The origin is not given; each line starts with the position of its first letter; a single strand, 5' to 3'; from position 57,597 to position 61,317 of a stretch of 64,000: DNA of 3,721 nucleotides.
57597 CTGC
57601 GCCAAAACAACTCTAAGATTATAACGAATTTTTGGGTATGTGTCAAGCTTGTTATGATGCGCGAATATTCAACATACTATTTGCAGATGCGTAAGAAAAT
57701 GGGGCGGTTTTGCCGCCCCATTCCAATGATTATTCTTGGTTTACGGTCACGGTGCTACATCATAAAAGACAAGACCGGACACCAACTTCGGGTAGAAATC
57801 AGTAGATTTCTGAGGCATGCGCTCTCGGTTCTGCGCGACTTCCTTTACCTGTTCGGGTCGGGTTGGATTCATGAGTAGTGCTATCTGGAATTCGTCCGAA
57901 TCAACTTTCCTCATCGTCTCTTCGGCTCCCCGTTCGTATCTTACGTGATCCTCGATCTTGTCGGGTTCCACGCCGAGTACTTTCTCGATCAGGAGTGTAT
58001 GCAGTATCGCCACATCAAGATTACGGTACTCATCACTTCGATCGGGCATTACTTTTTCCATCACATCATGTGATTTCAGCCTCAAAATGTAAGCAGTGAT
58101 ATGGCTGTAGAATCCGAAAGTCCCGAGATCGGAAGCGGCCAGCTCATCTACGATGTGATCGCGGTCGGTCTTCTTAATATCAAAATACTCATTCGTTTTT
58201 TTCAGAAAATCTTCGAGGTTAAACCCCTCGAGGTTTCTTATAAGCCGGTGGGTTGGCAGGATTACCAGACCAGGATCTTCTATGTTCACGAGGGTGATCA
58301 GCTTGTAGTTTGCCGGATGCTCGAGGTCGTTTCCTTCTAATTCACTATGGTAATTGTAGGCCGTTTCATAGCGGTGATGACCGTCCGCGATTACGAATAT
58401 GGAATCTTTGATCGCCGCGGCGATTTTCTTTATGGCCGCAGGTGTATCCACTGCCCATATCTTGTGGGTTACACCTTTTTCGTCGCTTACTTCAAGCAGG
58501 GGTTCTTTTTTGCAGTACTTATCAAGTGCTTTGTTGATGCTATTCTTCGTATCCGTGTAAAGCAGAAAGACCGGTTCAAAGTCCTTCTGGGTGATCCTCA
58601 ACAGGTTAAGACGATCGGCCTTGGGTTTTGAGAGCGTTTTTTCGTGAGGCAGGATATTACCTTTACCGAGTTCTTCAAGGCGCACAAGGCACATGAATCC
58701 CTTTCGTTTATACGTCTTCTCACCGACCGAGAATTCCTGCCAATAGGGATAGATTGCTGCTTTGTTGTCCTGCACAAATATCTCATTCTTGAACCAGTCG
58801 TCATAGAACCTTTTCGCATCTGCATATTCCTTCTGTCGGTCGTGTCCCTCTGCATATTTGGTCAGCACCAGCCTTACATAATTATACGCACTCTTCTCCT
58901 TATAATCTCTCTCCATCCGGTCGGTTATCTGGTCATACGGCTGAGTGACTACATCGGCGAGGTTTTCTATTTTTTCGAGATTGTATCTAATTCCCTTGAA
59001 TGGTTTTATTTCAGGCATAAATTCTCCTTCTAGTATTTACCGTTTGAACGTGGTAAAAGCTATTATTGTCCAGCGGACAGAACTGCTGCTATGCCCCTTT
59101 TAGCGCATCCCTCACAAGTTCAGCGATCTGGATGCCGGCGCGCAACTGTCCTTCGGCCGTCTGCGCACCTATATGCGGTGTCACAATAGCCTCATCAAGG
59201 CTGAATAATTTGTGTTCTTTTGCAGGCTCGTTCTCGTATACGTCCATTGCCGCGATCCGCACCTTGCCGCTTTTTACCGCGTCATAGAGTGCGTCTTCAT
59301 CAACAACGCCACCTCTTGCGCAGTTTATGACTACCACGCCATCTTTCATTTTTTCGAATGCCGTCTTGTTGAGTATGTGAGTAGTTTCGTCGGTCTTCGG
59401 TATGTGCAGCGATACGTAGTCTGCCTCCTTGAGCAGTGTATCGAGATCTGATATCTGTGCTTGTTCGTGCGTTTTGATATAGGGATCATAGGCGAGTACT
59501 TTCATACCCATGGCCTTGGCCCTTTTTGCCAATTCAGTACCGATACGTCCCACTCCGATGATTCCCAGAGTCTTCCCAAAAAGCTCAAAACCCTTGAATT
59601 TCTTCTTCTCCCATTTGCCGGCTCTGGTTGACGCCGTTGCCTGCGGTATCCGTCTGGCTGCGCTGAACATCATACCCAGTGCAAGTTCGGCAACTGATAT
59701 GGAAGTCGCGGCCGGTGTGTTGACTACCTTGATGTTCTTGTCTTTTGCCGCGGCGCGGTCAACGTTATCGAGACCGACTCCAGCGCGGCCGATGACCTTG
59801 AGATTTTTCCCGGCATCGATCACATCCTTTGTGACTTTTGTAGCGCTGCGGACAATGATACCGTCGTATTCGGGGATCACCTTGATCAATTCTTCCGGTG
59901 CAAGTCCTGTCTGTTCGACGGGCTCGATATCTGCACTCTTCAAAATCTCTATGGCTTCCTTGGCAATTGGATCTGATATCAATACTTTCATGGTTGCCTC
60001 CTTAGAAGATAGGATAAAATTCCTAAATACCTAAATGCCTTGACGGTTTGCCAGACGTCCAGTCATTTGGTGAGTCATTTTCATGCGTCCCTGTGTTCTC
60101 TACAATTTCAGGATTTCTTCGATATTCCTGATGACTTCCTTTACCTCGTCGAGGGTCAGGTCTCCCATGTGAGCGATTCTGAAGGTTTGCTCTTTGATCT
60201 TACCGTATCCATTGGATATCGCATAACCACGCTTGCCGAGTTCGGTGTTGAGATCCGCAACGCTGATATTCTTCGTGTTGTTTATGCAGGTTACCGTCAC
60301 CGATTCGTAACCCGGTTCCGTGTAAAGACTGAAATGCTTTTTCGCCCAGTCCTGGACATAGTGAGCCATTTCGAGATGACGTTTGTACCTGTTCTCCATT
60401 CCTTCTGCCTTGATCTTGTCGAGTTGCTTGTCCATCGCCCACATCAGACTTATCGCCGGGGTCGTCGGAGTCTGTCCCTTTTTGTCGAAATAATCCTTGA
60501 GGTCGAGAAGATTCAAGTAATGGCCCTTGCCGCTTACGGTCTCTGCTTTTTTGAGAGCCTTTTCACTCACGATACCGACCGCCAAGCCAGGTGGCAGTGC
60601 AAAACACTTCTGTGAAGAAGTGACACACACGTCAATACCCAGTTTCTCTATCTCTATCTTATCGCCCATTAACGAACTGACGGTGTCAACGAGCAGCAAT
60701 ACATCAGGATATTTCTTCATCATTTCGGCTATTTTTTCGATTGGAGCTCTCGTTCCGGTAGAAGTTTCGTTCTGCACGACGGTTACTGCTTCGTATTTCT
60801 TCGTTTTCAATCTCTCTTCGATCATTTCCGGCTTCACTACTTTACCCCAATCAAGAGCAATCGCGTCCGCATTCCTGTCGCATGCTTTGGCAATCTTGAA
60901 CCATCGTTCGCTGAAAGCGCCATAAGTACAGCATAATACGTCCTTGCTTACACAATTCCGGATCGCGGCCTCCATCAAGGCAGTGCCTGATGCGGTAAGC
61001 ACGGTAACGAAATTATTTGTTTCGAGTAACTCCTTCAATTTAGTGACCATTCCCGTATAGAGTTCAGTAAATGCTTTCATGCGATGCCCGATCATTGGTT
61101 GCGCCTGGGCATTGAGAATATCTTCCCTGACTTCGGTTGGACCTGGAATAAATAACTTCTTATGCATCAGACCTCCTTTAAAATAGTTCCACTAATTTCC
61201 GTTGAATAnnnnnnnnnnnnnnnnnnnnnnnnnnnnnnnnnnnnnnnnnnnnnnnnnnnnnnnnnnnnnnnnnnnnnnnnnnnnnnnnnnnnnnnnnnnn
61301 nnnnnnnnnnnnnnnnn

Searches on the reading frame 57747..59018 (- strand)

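Call 42: search_protein_families(library=pfam, max_evalue=0.000001, proteins=[window:57747-59018:-])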
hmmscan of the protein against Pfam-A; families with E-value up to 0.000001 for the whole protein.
window:57747-59018:- (423 aa): 1 family
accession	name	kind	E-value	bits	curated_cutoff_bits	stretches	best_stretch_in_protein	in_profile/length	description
PF06245.16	DUF1015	-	5.7e-90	302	25.8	1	4-336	1-324/325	Protein of unknown function (DUF1015)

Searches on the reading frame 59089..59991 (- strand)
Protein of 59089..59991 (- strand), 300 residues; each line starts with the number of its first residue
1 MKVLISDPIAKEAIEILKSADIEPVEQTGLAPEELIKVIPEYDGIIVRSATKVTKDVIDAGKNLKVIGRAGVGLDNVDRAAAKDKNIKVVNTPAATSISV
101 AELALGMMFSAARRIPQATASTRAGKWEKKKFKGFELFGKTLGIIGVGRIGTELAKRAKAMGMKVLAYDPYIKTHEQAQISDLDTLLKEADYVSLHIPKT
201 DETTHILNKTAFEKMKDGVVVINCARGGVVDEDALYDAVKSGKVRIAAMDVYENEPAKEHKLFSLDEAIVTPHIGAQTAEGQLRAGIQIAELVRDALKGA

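Call 42: search_protein_families(library=pfam, max_evalue=0.000001, proteins=[window:59089-59991:-])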
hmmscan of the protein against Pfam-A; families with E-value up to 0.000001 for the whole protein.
window:59089-59991:- (300 aa): 3 families
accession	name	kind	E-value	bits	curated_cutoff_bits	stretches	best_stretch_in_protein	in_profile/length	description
PF02826.25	2-Hacid_dh_C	-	7.1e-66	221.4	25.1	1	105-275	1-178/178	D-isomer specific 2-hydroxyacid dehydrogenase, NAD binding domain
PF00389.36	2-Hacid_dh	-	1.5e-32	112.5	24.6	1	3-299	1-126/134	D-isomer specific 2-hydroxyacid dehydrogenase, catalytic domain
PF03446.21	NAD_binding_2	-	8.2e-07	29.6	21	0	142-248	2-116/161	NAD binding domain of 6-phosphogluconate dehydrogenase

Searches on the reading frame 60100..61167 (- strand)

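Call 42: search_protein_families(library=pfam, max_evalue=0.000001, proteins=[window:60100-61167:-])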
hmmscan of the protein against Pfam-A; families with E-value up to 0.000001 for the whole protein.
window:60100-61167:- (355 aa): 1 family
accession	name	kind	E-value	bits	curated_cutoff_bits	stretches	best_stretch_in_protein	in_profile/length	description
PF00266.25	Aminotran_5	-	2.6e-29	102.8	21.5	1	19-320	27-338/371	Aminotransferase class-V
